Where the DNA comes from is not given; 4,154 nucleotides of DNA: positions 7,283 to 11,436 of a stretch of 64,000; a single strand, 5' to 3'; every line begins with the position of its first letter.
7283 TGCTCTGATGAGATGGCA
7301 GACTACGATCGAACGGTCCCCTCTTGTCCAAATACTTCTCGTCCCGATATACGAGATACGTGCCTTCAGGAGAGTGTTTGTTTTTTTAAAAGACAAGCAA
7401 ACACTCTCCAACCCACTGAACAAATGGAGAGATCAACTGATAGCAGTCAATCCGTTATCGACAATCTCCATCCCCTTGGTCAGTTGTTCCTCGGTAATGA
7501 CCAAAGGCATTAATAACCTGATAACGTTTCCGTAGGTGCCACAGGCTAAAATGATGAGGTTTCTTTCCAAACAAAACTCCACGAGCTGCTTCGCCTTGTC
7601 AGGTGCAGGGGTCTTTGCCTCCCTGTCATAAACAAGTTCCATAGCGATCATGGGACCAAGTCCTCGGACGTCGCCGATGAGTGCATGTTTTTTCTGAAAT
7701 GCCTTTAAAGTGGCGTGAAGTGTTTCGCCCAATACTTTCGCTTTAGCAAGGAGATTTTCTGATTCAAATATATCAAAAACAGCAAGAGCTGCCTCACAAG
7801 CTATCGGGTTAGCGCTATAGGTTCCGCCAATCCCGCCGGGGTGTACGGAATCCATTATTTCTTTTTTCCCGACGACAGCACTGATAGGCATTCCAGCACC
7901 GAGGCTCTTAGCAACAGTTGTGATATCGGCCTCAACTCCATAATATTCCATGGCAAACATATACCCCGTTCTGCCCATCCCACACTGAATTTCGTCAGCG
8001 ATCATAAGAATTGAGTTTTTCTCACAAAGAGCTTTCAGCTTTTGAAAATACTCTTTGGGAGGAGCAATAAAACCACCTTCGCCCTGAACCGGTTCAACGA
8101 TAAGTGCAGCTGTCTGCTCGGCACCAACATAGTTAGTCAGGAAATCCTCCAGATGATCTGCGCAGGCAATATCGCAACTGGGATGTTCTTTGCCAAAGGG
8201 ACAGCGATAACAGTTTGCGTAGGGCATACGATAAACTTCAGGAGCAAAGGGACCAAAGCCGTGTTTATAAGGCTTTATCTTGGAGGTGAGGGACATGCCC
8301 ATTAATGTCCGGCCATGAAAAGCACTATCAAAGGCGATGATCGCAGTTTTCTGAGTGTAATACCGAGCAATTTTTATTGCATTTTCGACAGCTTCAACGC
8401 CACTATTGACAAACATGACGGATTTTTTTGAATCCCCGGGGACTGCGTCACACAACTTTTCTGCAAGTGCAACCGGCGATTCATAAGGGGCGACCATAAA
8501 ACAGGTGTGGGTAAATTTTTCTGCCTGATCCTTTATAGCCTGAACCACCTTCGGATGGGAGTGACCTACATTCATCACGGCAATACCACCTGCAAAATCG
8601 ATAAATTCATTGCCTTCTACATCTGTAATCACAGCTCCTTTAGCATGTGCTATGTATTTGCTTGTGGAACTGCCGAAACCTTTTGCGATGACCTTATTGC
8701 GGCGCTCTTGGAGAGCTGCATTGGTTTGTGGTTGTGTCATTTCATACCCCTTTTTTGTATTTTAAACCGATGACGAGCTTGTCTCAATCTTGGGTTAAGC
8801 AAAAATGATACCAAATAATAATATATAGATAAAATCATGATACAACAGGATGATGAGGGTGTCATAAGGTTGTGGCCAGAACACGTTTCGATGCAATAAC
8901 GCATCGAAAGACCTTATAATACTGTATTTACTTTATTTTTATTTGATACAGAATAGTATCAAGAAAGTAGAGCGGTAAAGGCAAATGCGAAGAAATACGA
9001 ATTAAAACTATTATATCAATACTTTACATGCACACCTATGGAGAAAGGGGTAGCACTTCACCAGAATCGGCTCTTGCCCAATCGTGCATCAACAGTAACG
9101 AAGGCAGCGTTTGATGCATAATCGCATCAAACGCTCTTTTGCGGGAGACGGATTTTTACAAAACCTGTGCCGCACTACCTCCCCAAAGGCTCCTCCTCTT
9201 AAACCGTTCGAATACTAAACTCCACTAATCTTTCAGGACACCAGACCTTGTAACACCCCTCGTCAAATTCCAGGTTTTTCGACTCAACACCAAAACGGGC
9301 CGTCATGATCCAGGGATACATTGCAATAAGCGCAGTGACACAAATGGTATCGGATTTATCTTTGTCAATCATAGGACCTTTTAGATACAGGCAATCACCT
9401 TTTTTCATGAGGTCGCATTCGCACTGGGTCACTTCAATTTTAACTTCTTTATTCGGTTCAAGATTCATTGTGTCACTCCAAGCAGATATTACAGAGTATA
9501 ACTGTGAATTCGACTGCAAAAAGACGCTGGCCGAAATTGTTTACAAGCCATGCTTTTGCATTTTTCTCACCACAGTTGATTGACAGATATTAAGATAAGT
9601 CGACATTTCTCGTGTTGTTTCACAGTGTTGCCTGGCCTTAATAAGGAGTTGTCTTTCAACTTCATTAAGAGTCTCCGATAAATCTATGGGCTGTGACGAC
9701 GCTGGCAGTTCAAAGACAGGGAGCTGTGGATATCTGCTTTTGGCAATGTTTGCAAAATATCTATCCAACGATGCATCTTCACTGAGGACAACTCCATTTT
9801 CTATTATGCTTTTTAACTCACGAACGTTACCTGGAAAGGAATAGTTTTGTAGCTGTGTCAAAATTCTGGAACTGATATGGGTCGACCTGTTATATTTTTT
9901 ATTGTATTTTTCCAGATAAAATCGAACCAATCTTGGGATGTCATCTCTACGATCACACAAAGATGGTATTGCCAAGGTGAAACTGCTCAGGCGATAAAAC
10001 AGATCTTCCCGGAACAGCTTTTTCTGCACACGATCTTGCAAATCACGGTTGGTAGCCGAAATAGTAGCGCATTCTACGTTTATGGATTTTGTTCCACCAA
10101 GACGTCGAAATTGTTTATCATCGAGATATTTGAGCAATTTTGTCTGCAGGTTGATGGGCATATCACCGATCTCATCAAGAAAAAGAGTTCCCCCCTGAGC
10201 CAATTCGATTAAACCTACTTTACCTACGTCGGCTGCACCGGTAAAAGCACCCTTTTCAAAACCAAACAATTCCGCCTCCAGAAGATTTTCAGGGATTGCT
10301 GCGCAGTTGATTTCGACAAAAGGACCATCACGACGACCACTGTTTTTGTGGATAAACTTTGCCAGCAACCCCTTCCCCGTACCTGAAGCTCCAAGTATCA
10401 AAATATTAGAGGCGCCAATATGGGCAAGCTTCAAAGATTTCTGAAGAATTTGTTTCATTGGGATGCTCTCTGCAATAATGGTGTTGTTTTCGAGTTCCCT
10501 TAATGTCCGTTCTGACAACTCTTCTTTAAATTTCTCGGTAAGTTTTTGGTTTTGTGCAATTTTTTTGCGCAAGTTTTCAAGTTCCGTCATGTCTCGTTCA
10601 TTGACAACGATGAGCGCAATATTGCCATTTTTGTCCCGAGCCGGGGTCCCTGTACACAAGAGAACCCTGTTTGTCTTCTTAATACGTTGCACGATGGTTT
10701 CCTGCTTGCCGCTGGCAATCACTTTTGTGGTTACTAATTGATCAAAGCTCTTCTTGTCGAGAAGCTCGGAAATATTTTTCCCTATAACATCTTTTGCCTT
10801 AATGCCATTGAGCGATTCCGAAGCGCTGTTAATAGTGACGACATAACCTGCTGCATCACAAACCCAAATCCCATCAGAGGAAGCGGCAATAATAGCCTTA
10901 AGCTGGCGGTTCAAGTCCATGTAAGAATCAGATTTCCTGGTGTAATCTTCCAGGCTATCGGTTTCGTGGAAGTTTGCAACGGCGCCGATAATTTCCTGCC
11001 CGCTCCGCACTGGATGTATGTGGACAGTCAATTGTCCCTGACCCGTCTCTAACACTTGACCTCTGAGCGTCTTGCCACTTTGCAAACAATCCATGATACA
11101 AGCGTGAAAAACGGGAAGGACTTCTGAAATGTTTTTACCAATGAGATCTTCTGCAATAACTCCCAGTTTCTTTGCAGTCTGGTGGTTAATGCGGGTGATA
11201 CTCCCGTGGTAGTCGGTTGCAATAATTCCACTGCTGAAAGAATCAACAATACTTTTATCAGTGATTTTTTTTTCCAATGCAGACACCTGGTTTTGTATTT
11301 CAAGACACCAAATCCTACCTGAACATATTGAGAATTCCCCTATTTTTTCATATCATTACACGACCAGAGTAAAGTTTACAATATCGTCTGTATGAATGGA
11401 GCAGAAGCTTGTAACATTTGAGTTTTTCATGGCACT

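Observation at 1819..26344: Candidate complete anaerobic 5-aminovalerate -> glutarate -> acetyl-CoA pathway in one 24.5-kb supercluster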

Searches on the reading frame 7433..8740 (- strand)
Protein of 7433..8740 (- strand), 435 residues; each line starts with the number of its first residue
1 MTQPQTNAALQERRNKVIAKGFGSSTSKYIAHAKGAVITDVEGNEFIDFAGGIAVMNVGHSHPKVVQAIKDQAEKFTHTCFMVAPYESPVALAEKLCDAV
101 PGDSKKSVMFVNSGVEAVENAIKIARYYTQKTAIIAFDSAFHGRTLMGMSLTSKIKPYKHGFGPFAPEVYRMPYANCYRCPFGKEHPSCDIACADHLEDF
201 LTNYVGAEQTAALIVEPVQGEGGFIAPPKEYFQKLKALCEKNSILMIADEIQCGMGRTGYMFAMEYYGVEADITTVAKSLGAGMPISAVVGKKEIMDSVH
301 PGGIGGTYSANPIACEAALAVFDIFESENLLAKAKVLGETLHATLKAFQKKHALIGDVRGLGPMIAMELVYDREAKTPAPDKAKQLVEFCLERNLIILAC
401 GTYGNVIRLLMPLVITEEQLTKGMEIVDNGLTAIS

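Call 3: search_protein_families(library=pfam, proteins=[window:7433-8740:-])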
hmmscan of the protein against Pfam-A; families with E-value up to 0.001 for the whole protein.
window:7433-8740:- (435 aa): 1 family
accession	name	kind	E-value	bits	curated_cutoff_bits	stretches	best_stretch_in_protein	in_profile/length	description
PF00202.27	Aminotran_3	-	1.8e-131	439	30.5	1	29-428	12-400/403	Aminotransferase class-III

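Call 5: search_protein_families(library=ncbifam, proteins=[window:7433-8740:-], max_evalue=1e-10)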
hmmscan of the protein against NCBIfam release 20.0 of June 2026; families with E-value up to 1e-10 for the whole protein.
window:7433-8740:- (435 aa): 69 families (the best 25 are shown)
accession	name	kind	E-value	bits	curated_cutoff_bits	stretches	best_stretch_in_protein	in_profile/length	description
NF005376.0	PRK06918.1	equivalog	1.8e-166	554.1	676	1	5-433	15-443/451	4-aminobutyrate--2-oxoglutarate transaminase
TIGR00700.1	GABAtrnsam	equivalog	2.2e-162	540.5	506.65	1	13-432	2-419/420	4-aminobutyrate--2-oxoglutarate transaminase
NF004714.0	PRK06058.1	subfamily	1.2e-161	538.4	639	1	7-431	23-444/447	4-aminobutyrate--2-oxoglutarate transaminase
NF005985.0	PRK08088.1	equivalog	3.4e-150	500.4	713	1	5-432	2-422/426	4-aminobutyrate--2-oxoglutarate transaminase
NF005692.0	PRK07495.1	equivalog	3e-148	494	724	1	6-434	2-422/425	4-aminobutyrate--2-oxoglutarate transaminase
NF005993.0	PRK08117.1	subfamily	3.5e-143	477.3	574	1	7-434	5-430/433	aspartate aminotransferase family protein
NF004426.0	PRK05769.1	equivalog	5.7e-139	463.7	552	1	8-432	18-438/441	acetyl ornithine aminotransferase family protein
NF005272.0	PRK06777.1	equivalog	8e-137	456.2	725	1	7-431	3-419/421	4-aminobutyrate--2-oxoglutarate transaminase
NF006228.0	PRK08360.1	equivalog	1.3e-128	429.4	608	1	13-432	9-425/443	aspartate aminotransferase family protein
NF007308.0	PRK09792.1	equivalog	1.3e-127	426.2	747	1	7-431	3-419/421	4-aminobutyrate transaminase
NF049976.1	AmadipTransam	equivalog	2.1e-116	389.3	650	1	17-433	5-414/416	2-aminoadipate transaminase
NF045634.1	LeuMetRace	equivalog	1.9e-113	379.5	800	1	11-431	7-424/432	leucine/methionine racemase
NF006368.0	PRK08593.1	equivalog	1.2e-111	373.5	570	1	30-434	30-432/448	aspartate aminotransferase family protein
TIGR00707.1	argD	subfamily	3.2e-100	335.6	410.05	1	29-429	12-378/381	acetylornithine/succinylornithine family transaminase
NF002874.0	PRK03244.1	equivalog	4.5e-96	322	457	1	5-429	5-390/399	acetylornithine transaminase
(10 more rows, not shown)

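Call 12: search_solved_structures(query=window:7433-8740:-, max_evalue=1e-60)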
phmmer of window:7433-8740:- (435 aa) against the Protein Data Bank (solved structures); distinct sequences matched with E-value up to 1e-60: 41.
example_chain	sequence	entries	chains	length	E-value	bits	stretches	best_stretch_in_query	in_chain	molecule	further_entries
3oks_A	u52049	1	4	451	4.6e-123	414.4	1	7-429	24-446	4-aminobutyrate transaminase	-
4atp_A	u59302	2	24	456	1.5e-122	412.7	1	7-428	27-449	4-AMINOBUTYRATE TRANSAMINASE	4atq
3q8n_A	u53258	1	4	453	7.6e-121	407.1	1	8-427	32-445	4-aminobutyrate transaminase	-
1sf2_A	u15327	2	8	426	1.1e-120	406.6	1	6-428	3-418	4-aminobutyrate aminotransferase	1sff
1szu_A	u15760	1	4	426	4.1e-120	404.7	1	6-428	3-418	4-aminobutyrate aminotransferase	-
1szk_A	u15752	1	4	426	5.5e-120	404.3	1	6-428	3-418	4-aminobutyrate aminotransferase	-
1szs_A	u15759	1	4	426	1e-119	403.4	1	6-428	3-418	4-aminobutyrate aminotransferase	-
4ffc_A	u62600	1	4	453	2e-117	395.8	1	7-427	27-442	4-aminobutyrate aminotransferase (GabT)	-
3r4t_A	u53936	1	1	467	1.7e-116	392.8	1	8-427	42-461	4-aminobutyrate aminotransferase GabT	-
6wj8_A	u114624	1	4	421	5.7e-116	391.1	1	8-428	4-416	4-aminobutyrate aminotransferase PuuE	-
6wop_A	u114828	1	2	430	6.5e-116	390.9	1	7-433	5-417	4-aminobutyrate transaminase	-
7jh3_A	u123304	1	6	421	6e-113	381.1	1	7-431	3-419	4-aminobutyrate aminotransferase PuuE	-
6j2v_A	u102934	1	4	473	2.7e-107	362.5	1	7-427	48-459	PLP-dependent aminotransferases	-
7vno_A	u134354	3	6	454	1e-89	304.6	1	29-434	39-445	454aa long hypothetical 4-aminobutyrate aminotransferase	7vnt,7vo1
9wqz_A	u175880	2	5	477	3.4e-87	296.3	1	9-431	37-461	Alanine/serine racemase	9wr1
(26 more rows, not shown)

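Call 87: search_solved_structures(query=window:7433-8740:-, max_evalue=1e-118, show_alignments=4)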
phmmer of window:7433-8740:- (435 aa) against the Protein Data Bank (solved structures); distinct sequences matched with E-value up to 1e-118: 7.
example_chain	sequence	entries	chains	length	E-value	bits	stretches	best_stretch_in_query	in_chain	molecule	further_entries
3oks_A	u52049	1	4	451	4.6e-123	414.4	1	7-429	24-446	4-aminobutyrate transaminase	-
4atp_A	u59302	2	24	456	1.5e-122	412.7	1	7-428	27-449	4-AMINOBUTYRATE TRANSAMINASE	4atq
3q8n_A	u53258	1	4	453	7.6e-121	407.1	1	8-427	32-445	4-aminobutyrate transaminase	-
1sf2_A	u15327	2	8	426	1.1e-120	406.6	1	6-428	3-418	4-aminobutyrate aminotransferase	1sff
1szu_A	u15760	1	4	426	4.1e-120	404.7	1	6-428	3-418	4-aminobutyrate aminotransferase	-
1szk_A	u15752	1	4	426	5.5e-120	404.3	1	6-428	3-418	4-aminobutyrate aminotransferase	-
1szs_A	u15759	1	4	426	1e-119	403.4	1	6-428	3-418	4-aminobutyrate aminotransferase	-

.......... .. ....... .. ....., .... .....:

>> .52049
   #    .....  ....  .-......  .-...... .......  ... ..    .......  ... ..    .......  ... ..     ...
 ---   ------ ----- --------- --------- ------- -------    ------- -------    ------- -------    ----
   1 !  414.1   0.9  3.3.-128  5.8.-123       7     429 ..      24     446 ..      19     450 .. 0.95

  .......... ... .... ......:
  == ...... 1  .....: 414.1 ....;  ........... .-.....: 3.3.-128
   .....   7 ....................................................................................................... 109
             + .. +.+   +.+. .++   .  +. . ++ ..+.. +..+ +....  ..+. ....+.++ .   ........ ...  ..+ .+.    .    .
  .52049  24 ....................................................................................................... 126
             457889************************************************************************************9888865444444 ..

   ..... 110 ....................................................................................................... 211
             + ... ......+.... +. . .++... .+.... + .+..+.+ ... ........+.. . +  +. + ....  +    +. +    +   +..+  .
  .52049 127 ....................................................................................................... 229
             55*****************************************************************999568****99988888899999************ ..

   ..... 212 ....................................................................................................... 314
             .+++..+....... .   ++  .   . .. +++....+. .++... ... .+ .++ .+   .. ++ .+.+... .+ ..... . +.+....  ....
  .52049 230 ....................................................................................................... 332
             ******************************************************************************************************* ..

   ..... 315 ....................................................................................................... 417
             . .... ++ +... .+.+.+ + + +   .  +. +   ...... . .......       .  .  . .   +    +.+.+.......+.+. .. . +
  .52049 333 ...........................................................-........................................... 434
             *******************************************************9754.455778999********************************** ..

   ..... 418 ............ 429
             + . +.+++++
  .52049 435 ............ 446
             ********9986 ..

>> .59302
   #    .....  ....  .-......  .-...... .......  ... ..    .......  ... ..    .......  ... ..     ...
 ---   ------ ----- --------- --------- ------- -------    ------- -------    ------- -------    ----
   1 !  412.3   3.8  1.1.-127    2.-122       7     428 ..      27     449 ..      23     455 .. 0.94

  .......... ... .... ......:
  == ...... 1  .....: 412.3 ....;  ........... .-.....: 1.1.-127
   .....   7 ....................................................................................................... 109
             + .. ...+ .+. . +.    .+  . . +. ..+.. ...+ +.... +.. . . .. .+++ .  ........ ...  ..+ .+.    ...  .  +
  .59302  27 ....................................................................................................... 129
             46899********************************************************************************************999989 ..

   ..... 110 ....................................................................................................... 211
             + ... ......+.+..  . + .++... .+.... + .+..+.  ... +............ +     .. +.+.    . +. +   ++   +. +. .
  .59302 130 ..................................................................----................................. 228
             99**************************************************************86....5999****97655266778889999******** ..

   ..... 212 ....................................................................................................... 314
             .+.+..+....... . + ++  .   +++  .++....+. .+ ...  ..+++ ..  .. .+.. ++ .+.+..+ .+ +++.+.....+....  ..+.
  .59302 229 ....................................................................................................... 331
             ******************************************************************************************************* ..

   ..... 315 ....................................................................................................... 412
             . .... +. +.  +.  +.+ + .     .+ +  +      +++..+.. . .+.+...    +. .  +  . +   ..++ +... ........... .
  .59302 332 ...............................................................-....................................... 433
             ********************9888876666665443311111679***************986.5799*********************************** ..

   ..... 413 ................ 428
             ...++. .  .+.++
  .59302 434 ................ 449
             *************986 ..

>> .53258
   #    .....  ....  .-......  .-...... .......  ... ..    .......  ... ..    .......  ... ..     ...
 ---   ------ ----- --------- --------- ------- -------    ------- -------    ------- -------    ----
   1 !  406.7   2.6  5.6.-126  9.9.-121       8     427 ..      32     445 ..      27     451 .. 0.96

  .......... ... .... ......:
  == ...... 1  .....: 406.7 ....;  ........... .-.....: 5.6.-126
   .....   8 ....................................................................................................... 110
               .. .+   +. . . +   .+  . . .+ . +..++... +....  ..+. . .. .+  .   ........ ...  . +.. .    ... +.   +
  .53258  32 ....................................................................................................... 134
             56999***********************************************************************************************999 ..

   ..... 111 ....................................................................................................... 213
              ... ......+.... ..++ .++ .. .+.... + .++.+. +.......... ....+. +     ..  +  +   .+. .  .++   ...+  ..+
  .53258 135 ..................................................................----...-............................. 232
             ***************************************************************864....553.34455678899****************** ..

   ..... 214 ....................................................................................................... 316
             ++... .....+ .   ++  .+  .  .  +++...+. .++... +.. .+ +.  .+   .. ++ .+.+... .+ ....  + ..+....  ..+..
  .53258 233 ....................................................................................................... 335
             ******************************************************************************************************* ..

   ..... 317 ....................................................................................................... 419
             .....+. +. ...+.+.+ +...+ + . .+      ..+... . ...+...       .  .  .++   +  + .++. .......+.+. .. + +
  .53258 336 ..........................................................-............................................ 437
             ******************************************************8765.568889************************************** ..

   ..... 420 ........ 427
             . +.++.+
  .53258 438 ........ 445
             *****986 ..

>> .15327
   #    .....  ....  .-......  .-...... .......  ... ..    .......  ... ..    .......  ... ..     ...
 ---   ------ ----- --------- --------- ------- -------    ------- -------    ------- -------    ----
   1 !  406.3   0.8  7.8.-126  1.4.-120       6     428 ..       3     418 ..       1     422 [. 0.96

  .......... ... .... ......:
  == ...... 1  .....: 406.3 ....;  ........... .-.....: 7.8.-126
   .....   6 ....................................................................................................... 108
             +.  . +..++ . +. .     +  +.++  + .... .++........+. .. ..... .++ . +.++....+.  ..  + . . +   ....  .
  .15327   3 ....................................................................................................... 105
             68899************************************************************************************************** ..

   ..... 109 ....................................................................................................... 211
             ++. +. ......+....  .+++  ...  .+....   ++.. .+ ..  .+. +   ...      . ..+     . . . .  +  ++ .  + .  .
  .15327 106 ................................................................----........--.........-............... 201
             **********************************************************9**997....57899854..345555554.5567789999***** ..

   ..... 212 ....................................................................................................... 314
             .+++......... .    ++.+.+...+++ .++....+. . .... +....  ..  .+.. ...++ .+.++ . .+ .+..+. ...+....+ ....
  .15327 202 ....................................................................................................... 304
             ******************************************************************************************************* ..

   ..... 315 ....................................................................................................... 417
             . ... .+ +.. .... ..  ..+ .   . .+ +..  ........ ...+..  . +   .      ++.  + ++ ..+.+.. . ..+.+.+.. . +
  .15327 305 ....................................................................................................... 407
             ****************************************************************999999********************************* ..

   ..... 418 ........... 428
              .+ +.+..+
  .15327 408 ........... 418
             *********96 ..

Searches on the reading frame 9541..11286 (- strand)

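Call 3: search_protein_families(library=pfam, proteins=[window:9541-11286:-])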
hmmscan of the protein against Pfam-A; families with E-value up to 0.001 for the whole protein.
window:9541-11286:- (581 aa): 12 families
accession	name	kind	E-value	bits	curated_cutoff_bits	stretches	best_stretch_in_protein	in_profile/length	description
PF00158.32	Sigma54_activat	-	2e-62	210.2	20.2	1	270-438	1-167/168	Sigma-54 interaction domain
PF00989.32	PAS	-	2.2e-21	76.4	22.6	2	128-229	2-109/113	PAS fold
PF14532.12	Sigma54_activ_2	-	1.9e-20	73.9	25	1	279-443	8-138/138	Sigma-54 interaction domain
PF25601.1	AAA_lid_14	-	3.1e-18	65.8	27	1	445-507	2-65/87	AAA+ ATPase lid domain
PF13426.13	PAS_9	-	1.1e-17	64.6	27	1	137-235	1-103/103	PAS domain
PF08448.16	PAS_4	-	5.6e-14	52.7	23.1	1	135-237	3-109/110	PAS fold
PF13188.13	PAS_8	-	6.6e-08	32.6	21.8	0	128-177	2-48/65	PAS domain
PF18024.7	HTH_50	-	8.7e-08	32.2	27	1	534-581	2-49/50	Helix-turn-helix domain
PF01078.27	Mg_chelatase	-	4.5e-07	29.9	20.3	0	280-313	10-43/207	Magnesium chelatase, subunit ChlI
PF00004.35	AAA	-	9.7e-06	26.5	21.2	1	295-432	1-125/131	ATPase family associated with various cellular activities (AAA)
PF24820.1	Diguanyl_cycl_sensor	-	1.6e-05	25.2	28.1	0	133-188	2-60/109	Diguanylate cyclase-like sensor domain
PF07728.20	AAA_5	-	0.00021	21.7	22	1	294-406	1-108/139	AAA domain (dynein-related subfamily)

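Call 5: search_protein_families(library=ncbifam, proteins=[window:9541-11286:-], max_evalue=1e-10)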
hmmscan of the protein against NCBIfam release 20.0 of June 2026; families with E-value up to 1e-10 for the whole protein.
window:9541-11286:- (581 aa): 29 families (the best 25 are shown)
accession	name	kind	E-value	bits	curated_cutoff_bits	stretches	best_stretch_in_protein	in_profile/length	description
NF041552.1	TF_PrdR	equivalog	2.9e-120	402.3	795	1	124-579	131-576/577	sigma-54 dependent transcriptional regulator PrdR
TIGR01817.1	nifA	equivalog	6.1e-90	302.5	528.85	1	238-515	165-441/534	nif-specific transcriptional activator NifA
TIGR02915.1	PEP_resp_reg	equivalog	3.9e-83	279.8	502.6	1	260-581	127-444/445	PEP-CTERM-box response regulator transcription factor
NF038308.1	RNA_repair_RtcR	equivalog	3e-79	267.3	650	1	229-513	142-433/530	RNA repair transcriptional activator RtcR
NF008469.0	PRK11361.1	equivalog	7.2e-78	262.3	714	1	227-580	103-455/461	acetoacetate metabolism transcriptional regulator AtoC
NF003451.0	PRK05022.1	equivalog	6.1e-77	259.5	476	1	242-551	164-479/512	nitric oxide reductase transcriptional regulator NorR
NF049963.1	RespRegFlgRCampy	domain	1.4e-75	254.8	750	1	236-506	102-371/429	fla regulon two-component system response regulator FlgR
TIGR01818.1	ntrC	equivalog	1.9e-75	254.4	558.6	1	256-504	122-369/463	nitrogen regulation protein NR(I)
TIGR02329.1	propionate_PrpR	equivalog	3.2e-75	253.7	499.2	1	265-578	209-526/526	propionate catabolism operon regulatory protein PrpR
NF050807.1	TransRegFlbDCaul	equivalog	5.4e-74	249.7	750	1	266-576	116-435/454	sigma-54-dependent transcriptional regulator FlbD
NF011953.0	PRK15424.1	equivalog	1.9e-72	244.6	703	1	256-578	207-533/538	propionate catabolism operon regulatory protein PrpR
NF008485.2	PRK11388.1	equivalog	1.1e-70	238.7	551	1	127-581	210-637/643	dihydroxyacetone kinase operon transcriptional regulator DhaR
NF008085.0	PRK10820.1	equivalog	6.2e-70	236.3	576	1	126-581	79-512/520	transcriptional regulator TyrR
NF011958.0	PRK15429.1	equivalog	4.8e-69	233.7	830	1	222-524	339-634/692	formate hydrogenlyase transcriptional activator FlhA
NF051870.1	NAssimRespRegNtrX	equivalog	3.1e-67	227.4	600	1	250-505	121-371/452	nitrogen assimilation response regulator NtrX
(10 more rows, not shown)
